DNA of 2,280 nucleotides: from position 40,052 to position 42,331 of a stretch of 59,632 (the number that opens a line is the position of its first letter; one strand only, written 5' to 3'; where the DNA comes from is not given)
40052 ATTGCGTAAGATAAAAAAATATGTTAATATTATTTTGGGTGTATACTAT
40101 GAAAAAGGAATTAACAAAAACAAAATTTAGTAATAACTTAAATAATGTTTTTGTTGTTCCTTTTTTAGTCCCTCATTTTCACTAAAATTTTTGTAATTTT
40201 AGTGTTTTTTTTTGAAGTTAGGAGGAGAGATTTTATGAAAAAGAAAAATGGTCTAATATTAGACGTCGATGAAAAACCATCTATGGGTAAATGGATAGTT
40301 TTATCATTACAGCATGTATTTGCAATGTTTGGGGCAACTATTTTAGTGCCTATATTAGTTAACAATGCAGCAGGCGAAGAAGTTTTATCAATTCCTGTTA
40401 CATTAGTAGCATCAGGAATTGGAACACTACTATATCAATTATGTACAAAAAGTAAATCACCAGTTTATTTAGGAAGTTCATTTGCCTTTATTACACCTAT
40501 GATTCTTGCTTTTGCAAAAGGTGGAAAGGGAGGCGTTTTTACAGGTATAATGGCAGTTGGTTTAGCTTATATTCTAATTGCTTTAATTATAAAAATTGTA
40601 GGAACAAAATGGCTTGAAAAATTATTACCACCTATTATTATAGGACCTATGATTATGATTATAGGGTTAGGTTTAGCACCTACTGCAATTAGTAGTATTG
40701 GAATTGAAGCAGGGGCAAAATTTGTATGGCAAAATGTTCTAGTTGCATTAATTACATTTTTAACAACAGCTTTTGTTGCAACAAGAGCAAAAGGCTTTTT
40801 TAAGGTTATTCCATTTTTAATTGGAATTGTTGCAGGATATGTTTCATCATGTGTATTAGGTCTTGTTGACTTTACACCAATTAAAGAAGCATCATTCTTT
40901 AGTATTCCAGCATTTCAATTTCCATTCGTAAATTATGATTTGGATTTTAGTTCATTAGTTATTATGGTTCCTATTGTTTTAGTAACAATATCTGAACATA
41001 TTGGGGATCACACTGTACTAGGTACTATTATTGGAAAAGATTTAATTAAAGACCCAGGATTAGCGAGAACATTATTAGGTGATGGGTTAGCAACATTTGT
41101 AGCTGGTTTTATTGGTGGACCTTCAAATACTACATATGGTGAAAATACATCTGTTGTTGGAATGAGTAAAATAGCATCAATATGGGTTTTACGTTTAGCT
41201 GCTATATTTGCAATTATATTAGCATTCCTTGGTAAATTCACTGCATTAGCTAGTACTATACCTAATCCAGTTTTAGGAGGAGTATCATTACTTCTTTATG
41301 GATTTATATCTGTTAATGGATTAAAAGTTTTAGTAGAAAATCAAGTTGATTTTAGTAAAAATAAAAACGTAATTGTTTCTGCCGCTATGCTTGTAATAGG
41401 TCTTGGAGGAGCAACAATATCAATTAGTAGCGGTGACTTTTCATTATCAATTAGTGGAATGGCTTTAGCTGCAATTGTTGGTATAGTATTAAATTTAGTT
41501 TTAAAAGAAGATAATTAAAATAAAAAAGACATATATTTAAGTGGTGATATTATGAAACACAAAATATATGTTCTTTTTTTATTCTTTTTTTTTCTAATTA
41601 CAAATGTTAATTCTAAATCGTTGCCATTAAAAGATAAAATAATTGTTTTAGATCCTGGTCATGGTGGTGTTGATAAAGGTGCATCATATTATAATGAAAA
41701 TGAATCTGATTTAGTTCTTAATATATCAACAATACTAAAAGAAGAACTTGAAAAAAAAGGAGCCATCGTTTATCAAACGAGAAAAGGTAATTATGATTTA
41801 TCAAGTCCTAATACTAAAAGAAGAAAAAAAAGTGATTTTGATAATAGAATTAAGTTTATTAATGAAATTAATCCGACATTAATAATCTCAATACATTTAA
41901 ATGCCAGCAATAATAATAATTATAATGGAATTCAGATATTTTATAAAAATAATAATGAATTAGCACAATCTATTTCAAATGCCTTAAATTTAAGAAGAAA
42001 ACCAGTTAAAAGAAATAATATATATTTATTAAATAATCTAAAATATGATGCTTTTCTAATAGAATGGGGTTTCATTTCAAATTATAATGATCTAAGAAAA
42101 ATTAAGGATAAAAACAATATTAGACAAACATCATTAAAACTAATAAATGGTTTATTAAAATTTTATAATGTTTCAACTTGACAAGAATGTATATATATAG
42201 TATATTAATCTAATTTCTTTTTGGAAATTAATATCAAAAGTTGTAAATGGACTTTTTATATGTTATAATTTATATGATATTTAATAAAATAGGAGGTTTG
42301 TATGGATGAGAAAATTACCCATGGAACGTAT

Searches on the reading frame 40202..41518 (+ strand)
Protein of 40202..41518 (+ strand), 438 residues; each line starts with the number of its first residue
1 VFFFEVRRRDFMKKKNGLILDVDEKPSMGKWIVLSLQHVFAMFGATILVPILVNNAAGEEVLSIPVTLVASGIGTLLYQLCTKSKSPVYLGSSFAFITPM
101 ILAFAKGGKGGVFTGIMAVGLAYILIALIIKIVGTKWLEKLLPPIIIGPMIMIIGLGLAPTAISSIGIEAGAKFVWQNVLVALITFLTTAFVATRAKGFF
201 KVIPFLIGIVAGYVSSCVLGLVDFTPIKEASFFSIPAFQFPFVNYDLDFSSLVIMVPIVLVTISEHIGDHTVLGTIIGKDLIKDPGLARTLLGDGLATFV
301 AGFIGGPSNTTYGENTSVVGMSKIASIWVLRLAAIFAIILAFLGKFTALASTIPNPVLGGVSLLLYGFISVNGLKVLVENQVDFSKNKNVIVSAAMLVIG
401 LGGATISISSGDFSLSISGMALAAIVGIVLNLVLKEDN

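Call 43: search_protein_families(library=pfam, proteins=[window:40202-41518:+], max_evalue=0.001)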
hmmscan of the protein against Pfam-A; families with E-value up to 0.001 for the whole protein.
window:40202-41518:+ (438 aa): 1 family
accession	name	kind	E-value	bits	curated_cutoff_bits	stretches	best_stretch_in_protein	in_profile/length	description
PF00860.26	Xan_ur_permease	-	2.6e-92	310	27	1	29-406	1-386/389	Permease family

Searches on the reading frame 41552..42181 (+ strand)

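Call 43: search_protein_families(library=pfam, proteins=[window:41552-42181:+], max_evalue=0.001)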
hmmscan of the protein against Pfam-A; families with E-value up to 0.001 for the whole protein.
window:41552-42181:+ (209 aa): 1 family
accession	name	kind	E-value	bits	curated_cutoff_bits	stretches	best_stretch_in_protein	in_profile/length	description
PF01520.23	Amidase_3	-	5e-36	124.8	27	1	31-201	1-172/174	N-acetylmuramoyl-L-alanine amidase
